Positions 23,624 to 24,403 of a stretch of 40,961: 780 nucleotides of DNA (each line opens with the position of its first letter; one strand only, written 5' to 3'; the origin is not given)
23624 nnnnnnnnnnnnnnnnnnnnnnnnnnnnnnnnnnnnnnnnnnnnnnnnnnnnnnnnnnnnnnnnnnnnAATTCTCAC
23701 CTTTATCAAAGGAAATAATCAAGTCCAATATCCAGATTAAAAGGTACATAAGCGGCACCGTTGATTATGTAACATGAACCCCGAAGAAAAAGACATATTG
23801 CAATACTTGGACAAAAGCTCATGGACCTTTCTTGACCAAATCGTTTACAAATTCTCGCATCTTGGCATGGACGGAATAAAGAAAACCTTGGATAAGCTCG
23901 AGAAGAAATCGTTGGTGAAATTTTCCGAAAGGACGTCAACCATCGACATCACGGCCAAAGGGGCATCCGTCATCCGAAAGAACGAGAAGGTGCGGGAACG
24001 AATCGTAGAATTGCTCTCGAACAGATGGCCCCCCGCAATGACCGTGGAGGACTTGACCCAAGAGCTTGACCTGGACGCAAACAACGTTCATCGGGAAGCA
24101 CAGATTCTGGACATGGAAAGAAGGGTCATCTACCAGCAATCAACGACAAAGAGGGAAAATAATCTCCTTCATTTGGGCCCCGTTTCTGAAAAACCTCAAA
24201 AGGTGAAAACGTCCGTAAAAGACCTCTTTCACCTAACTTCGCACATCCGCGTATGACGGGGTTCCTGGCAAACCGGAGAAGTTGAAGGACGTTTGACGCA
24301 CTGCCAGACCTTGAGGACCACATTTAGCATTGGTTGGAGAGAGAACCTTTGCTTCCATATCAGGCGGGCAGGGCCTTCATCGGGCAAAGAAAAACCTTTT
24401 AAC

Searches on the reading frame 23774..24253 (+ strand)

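Call 16: search_protein_families(library=pfam, proteins=[window:23774-24253:+], max_evalue=0.001)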
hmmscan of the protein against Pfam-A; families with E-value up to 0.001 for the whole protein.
window:23774-24253:+ (160 aa): 0 families

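Call 73: search_protein_families(library=pfam, proteins=[window:23774-24253:+], max_evalue=1)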
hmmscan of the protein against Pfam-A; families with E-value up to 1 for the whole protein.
window:23774-24253:+ (160 aa): 6 families
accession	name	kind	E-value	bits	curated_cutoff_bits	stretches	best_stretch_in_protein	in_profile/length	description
PF21476.4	PF0610-like_N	-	0.0014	19.2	33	1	73-106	2-32/50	PF0610-like, N-terminal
PF14947.12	HTH_45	-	0.0035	17.8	25.5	1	7-75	10-74/77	Winged helix-turn-helix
PF12840.13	HTH_20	-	0.0041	17.5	27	1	72-107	4-37/51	Helix-turn-helix domain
PF09036.15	Bcr-Abl_Oligo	-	0.013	15.9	23.1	1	89-129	21-65/73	Bcr-Abl oncoprotein oligomerisation domain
PF20024.5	DUF6432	-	0.073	13.8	29.6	1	31-84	41-95/97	Family of unknown function (DUF6432)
PF19121.6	DUF5805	-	0.11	13.3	28.5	0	8-53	18-63/67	Family of unknown function (DUF5805)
